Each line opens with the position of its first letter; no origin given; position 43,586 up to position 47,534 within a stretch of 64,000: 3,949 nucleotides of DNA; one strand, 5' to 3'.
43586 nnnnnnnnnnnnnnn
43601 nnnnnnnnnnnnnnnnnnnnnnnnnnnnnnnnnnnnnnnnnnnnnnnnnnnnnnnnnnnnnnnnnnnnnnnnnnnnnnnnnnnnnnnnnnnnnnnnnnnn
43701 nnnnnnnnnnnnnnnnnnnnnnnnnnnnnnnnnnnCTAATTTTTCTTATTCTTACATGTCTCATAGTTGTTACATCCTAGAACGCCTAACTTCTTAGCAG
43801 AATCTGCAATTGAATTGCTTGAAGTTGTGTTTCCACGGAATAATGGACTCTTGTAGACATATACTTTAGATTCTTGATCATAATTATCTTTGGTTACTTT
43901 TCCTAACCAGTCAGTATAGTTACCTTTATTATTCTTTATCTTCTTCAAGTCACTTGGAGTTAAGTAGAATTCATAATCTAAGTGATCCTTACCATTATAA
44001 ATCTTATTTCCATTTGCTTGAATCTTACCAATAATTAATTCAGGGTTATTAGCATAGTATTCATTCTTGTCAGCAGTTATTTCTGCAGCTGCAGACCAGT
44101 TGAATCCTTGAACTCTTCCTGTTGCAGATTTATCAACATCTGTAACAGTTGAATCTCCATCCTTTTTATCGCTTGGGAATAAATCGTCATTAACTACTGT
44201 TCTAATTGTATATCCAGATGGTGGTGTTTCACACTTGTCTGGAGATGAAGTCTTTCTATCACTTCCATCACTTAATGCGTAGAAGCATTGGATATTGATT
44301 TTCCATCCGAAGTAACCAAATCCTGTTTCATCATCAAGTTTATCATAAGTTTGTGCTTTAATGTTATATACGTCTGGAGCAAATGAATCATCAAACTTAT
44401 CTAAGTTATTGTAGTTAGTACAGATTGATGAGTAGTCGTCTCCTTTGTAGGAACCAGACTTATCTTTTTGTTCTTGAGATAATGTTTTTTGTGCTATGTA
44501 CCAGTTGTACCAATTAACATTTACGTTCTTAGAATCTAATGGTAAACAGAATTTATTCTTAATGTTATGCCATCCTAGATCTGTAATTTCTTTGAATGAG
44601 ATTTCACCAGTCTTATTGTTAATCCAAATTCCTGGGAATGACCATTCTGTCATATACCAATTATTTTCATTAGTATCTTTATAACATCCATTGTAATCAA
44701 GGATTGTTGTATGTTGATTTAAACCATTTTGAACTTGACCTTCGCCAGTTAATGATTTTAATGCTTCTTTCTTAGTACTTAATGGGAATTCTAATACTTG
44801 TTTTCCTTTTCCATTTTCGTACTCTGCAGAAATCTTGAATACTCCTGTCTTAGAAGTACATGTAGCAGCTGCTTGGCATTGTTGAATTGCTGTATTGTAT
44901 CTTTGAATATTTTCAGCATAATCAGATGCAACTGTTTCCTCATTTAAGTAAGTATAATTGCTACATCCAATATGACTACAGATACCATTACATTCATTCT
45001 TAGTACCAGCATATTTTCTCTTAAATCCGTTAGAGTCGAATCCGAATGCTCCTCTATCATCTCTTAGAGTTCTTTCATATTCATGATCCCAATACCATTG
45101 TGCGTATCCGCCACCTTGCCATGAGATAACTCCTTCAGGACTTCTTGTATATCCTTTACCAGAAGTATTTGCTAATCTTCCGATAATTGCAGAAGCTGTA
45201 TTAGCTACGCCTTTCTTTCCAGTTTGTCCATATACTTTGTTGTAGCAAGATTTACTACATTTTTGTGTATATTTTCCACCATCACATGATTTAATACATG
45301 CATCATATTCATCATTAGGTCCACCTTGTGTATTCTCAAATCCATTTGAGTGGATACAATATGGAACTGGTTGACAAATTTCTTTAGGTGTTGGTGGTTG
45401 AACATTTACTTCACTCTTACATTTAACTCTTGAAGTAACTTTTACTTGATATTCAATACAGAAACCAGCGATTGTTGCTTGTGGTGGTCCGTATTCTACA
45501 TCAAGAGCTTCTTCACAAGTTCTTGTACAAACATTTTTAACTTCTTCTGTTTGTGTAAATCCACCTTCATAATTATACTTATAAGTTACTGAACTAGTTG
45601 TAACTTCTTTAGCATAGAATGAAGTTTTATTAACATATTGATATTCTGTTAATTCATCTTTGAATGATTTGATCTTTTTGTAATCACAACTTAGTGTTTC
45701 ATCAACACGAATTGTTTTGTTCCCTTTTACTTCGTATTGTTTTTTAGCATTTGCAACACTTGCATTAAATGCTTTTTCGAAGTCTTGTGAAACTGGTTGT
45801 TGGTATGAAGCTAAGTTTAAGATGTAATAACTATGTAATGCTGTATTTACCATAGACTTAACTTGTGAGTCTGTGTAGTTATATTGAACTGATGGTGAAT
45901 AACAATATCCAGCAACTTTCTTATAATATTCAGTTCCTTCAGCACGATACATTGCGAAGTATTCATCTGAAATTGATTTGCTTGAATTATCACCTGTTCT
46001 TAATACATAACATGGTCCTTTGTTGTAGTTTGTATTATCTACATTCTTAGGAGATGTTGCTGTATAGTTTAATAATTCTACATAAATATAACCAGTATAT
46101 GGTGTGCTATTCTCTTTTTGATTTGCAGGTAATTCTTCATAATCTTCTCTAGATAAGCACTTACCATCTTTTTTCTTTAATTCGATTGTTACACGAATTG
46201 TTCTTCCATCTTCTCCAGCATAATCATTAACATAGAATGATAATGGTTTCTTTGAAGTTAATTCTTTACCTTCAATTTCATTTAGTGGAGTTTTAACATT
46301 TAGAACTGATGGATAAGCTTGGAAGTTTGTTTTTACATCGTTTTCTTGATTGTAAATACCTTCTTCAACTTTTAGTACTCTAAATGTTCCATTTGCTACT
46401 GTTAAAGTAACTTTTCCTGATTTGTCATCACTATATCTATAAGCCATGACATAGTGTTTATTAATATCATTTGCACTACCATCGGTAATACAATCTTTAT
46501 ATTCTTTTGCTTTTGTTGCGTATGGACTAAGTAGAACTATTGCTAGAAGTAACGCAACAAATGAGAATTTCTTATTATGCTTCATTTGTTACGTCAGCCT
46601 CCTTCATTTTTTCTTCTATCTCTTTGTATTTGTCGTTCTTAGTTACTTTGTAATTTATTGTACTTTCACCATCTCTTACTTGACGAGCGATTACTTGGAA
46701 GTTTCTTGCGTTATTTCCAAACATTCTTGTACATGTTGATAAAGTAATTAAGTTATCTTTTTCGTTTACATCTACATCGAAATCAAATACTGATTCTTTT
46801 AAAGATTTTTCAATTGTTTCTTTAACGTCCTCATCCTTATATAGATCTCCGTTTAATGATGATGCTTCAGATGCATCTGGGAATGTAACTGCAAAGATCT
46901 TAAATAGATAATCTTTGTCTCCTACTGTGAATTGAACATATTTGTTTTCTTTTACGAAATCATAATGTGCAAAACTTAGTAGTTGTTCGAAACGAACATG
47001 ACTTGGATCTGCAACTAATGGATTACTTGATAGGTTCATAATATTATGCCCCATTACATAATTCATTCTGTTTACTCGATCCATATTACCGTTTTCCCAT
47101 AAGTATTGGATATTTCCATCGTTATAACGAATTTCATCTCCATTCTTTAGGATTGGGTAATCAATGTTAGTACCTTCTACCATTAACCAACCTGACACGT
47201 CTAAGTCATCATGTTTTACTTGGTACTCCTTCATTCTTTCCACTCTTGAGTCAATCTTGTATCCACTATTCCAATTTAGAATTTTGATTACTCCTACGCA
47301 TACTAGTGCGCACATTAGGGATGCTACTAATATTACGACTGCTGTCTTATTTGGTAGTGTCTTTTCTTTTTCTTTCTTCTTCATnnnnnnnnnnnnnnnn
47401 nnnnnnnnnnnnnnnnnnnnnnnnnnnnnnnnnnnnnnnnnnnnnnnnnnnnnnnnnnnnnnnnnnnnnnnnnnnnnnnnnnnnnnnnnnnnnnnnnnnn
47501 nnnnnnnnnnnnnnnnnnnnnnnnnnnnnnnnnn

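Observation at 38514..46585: Two giant cysteine-rich secreted paralogs of unrecognised family, sharing a 60/61-nt identical DNA patch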

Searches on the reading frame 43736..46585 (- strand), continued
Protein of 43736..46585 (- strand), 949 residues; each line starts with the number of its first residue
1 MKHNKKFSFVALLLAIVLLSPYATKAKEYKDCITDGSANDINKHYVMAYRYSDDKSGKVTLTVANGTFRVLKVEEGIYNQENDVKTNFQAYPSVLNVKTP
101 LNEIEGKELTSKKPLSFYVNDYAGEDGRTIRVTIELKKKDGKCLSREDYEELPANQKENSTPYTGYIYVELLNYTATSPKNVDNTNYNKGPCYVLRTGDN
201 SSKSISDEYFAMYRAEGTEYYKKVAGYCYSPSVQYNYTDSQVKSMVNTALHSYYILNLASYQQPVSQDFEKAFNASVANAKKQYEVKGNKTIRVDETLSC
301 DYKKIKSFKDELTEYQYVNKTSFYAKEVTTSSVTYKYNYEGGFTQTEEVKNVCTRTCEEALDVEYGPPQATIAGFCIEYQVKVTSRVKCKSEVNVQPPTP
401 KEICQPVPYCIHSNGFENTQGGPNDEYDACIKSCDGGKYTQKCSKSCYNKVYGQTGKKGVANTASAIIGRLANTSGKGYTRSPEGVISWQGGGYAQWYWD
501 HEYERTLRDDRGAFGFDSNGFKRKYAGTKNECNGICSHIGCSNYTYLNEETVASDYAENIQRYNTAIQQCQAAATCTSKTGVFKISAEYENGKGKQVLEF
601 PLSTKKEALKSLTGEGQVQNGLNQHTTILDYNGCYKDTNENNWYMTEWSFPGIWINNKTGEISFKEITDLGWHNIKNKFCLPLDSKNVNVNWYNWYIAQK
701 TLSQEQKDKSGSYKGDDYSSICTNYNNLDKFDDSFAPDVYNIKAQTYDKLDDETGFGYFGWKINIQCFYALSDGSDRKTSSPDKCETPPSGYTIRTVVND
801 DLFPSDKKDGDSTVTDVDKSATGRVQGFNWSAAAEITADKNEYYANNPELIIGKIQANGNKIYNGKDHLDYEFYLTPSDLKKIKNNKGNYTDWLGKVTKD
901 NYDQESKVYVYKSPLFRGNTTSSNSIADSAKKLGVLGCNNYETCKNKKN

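Call 32: find_related_loci(query=A1, collection=genome_contigs, flank=10000)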
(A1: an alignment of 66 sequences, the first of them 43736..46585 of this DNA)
Query A1 (949 aa) in genome_contigs; peptide patterns used: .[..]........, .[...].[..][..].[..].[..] (x = any residue, [..] = any of these).
207 stretches matched a pattern; 191 encode a relative of the query (tblastn E <= 1e-3); the best 80 are kept; 77 distinct loci.
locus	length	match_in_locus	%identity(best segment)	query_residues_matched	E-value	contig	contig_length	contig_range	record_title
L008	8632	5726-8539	50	9-940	0e+0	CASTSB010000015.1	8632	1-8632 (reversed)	MAG: uncultured Bacilli bacterium isolate extra-ERR2497919.1_1677795667 genome assembly, contig: NODE_728_length_8632_co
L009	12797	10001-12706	41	24-940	0e+0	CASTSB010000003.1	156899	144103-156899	MAG: uncultured Bacilli bacterium isolate extra-ERR2497919.1_1677795667 genome assembly, contig: NODE_21_length_156899_c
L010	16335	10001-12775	39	3-940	1e-179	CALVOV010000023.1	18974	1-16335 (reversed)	MAG: uncultured Bacilli bacterium isolate BRZ_QD__bin2 genome assembly, contig: BRZ_QD__NODE_4797_length_18974_cov_5.722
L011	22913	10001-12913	36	5-940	1e-147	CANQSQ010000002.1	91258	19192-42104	MAG: uncultured Bacilli bacterium isolate Lapin-026__bin111 genome assembly, contig: Lapin-026__NODE_209_length_91258_co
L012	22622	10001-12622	36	7-895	1e-129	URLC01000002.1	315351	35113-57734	uncultured Tenericutes bacterium isolate UMGS1110 genome assembly, contig: NODE_2_length_315351_cov_9.87753, whole genom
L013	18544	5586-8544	35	32-940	1e-149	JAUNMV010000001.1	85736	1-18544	MAG: Bacilli bacterium isolate S32M_St_metabat_15 NODE_152_length_85736_cov_11.085573, whole genome shotgun sequence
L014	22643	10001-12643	34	9-901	1e-126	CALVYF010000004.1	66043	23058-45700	MAG: uncultured Bacilli bacterium isolate BRZ_SL__bin34 genome assembly, contig: BRZ_SL__NODE_514_length_66043_cov_10.66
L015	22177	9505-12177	33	9-901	2e-126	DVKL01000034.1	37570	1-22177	MAG TPA_asm: Candidatus Faecimonas intestinavium isolate USAMLcec2-12447 USAMLcec2__C60827_L37570_SRR5280393, whole geno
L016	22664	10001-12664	34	9-901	5e-126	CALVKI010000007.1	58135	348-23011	MAG: uncultured Bacilli bacterium isolate E13__bin56 genome assembly, contig: E13__k127_2786189, whole genome shotgun se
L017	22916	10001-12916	33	2-940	7e-123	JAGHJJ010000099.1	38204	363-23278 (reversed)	MAG: Bacilli bacterium isolate MAG.7 k127_1370795, whole genome shotgun sequence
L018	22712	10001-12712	33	41-940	5e-123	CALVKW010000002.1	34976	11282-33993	MAG: uncultured Bacilli bacterium isolate BRZ_E__bin81 genome assembly, contig: BRZ_E__NODE_2410_length_34976_cov_5.2808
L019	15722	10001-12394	34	192-940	3e-123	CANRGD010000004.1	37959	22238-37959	MAG: uncultured Bacilli bacterium isolate Lapin-022__bin68 genome assembly, contig: Lapin-022__NODE_1016_length_37959_co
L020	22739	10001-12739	32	24-940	2e-116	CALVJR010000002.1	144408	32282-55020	MAG: uncultured Bacilli bacterium isolate BRZ_BH__bin66 genome assembly, contig: BRZ_BH__NODE_142_length_144408_cov_14.9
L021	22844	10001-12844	31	38-942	4e-115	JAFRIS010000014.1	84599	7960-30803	MAG: Bacilli bacterium isolate RGIG2506 Goat_Jejunum-3__c119670, whole genome shotgun sequence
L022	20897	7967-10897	31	1-940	3e-115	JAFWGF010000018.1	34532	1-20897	MAG: Bacilli bacterium isolate RGIG5711 Sheep_Duodenum.Co__c223436, whole genome shotgun sequence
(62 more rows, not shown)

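Call 44: search_protein_families(library=pfam, alignment_id=A2, max_evalue=0.05)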
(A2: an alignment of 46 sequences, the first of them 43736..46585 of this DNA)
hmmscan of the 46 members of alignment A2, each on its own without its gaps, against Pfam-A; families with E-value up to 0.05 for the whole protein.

A. member 1, window:43736-46585:- (949 aa): 0 families

B. families by the number of members that match (of 46 scanned): 10 families
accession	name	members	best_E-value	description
PF08450.18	SGL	2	0.0009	SMP-30/Gluconolactonase/LRE-like region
PF18738.6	HEPN_DZIP3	1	0.0052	DZIP3/ hRUL138-like HEPN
PF13511.11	DUF4124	1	0.011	Domain of unknown function (DUF4124)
PF16814.10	Read-through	1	0.012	Read-through domain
PF14436.11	EndoU_bacteria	1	0.012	Bacterial EndoU nuclease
PF25174.1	Beta-prop_THOC3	1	0.032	THOC3 beta-propeller domain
PF17224.9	DUF5300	1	0.036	Domain of unknown function (DUF5300)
PF15709.10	DUF4670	1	0.039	Domain of unknown function (DUF4670)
PF00559.22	Vif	1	0.041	Retroviral Vif (Viral infectivity) protein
PF00184.22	Hormone_5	1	0.047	Neurohypophysial hormones, C-terminal Domain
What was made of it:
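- No adhesin-type domain was found in 46 members (call 44). One member has a weak EndoU-nuclease hit at E 0.012 (call 44).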

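Call 45: search_solved_structures(query=A1, max_evalue=5)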
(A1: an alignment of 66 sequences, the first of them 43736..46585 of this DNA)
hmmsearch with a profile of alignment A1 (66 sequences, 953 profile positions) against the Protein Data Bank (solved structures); distinct sequences matched with E-value up to 5: 1.
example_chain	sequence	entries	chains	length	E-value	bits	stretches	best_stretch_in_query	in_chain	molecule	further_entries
2dc4_A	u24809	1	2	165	2.9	9.3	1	843-906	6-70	165aa long hypothetical protein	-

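Call 49: fold_search(model_id=the predicted structure, library=viral)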
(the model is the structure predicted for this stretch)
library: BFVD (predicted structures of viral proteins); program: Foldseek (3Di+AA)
matches with E <= 10: 445; with E <= 0.001: 0
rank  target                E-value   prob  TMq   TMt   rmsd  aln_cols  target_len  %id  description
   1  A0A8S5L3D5            3.3e-02  0.04  0.04  0.08  32.5       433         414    9  Maturation protein [ssRNA phage Esthiorhiza.2_37]
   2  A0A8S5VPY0            8.0e-02  0.10  0.08  0.11  30.0       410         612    7  (no name in the UniProt tables at hand)
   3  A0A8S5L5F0            8.9e-02  0.04  0.05  0.08  34.5       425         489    9  Maturation protein [ssRNA phage SRR6960549_2]
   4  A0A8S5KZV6            1.5e-01  0.02  0.05  0.08  42.6       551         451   10  Maturation protein [ssRNA phage SRR5466727_6]
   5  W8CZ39                1.9e-01  0.18  0.06  0.20  15.6       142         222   14  (no name in the UniProt tables at hand)
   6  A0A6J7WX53            2.1e-01  0.05  0.07  0.07  34.2       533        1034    9  Uncharacterized protein [uncultured Caudovirales phage]
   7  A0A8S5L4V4            2.1e-01  0.03  0.06  0.11  37.2       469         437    8  Maturation protein [ssRNA phage SRR5466728_1]
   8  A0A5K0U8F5            2.5e-01  0.06  0.04  0.15  16.3       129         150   17  Uncharacterized protein [Yasminevirus sp. GU-2018]
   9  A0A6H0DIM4            3.1e-01  0.02  0.04  0.08  39.2       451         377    7  Maturation protein [Dundee virus]
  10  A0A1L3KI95            3.1e-01  0.02  0.05  0.09  34.0       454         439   10  Uncharacterized protein [Beihai levi-like virus 17]
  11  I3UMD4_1              3.3e-01  0.01  0.07  0.07  40.5       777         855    9  Tail protein [Colwellia phage 9A]
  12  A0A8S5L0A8            3.4e-01  0.02  0.06  0.10  45.2       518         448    9  Maturation protein [ssRNA phage SRR5208570_5]
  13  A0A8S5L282            3.4e-01  0.02  0.05  0.10  41.0       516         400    9  Maturation protein [ssRNA phage SRR7976356_6]
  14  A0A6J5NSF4            3.4e-01  0.01  0.04  0.03  37.9       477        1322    7  Uncharacterized protein [uncultured Caudovirales phage]
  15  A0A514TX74            3.6e-01  0.16  0.05  0.11  14.3       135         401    9  (no name in the UniProt tables at hand)
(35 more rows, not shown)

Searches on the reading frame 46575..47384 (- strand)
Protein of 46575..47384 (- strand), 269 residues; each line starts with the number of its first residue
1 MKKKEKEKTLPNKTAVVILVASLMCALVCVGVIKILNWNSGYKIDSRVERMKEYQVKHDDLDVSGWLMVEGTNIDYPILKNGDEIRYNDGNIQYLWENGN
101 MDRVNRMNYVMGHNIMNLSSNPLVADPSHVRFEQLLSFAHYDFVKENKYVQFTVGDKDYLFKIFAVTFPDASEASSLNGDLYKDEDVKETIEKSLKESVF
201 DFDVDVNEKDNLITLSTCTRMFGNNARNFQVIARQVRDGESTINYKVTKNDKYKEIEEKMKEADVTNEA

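Call 5: search_protein_families(library=pfam, proteins=[window:46575-47384:-], max_evalue=0.01)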
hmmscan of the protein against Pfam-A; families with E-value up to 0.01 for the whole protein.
window:46575-47384:- (269 aa): 1 family
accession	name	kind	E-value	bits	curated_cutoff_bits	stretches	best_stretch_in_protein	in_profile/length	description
PF04203.18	Sortase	-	1.8e-07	31.4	26.6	1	68-235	2-124/125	Sortase domain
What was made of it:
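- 46575..47384 (-): Class-B sortase homologue. Its stop overlaps the start of GIANT B. PF04203 E 1.8e-7 (call 5).
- On Class B sortase (the neighbour at 46575-47384): PF04203 at 31.4 bits, above the cut-off of 26.6 (call 5).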

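Call 8: search_protein_families(library=ncbifam, proteins=[window:46575-47384:-], max_evalue=0.01)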
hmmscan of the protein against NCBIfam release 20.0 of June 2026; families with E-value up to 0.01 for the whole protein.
window:46575-47384:- (269 aa): 1 family
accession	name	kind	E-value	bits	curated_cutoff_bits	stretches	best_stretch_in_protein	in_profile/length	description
TIGR03064.1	sortase_srtB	equivalog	4e-18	65.6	153.75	1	60-227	69-232/235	class B sortase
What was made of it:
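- On Class B sortase (the neighbour at 46575-47384): TIGR03064 is below its cut-off (call 8).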

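Call 73: search_solved_structures(query=window:46575-47384:-, max_evalue=0.01)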
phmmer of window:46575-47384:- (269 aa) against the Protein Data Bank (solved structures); distinct sequences matched with E-value up to 0.01: 15.
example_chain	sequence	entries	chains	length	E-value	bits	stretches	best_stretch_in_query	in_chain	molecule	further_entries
1qx6_A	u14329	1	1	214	2e-12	50.3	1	59-236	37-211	NPQTN specific sortase B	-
1ng5_A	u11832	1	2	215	2.3e-12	50.1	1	59-236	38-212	sortase B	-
4lfd_A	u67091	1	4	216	2.5e-12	50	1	59-236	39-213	Sortase B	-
1qwz_A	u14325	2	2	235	2.6e-12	49.9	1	59-236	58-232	NPQTN specific sortase B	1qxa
5b23_A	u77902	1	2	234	1.6e-11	47.4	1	51-235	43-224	Uncharacterized protein Sortase B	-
6kyd_A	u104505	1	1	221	2.3e-11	46.8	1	37-225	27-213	Putative peptidase C60B, sortase B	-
5gyj_A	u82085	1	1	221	3e-11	46.5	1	37-224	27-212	Putative peptidase C60B, sortase B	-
6kyc_A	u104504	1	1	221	6.4e-11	45.4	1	37-224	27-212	Putative peptidase C60B, sortase B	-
5yfk_A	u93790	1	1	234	5.3e-10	42.4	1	51-235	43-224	Uncharacterized protein Sortase B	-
4ux7_A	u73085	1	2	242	7.5e-10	41.9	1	43-224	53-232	PUTATIVE PEPTIDASE C60B, SORTASE B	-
5jcv_A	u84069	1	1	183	3.5e-08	36.4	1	61-219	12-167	Lmo2181 protein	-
3psq_A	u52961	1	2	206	8.4e-06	28.6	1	56-222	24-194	Hypothetical exported protein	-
4y4q_A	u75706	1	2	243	2.3e-05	27.2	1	61-228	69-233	Sortase, SrtB family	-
2oqw_A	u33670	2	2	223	2.4e-05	27.1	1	57-234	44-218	Sortase B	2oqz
1rz2_A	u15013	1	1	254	3.7e-05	26.5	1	57-234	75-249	conserved hypothetical protein BA4783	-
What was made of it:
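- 46575..47384 (-): S. aureus SrtB E 2e-12 (call 73).
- On Class B sortase (the neighbour at 46575-47384): SrtB structures at E 2e-12 (call 73).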
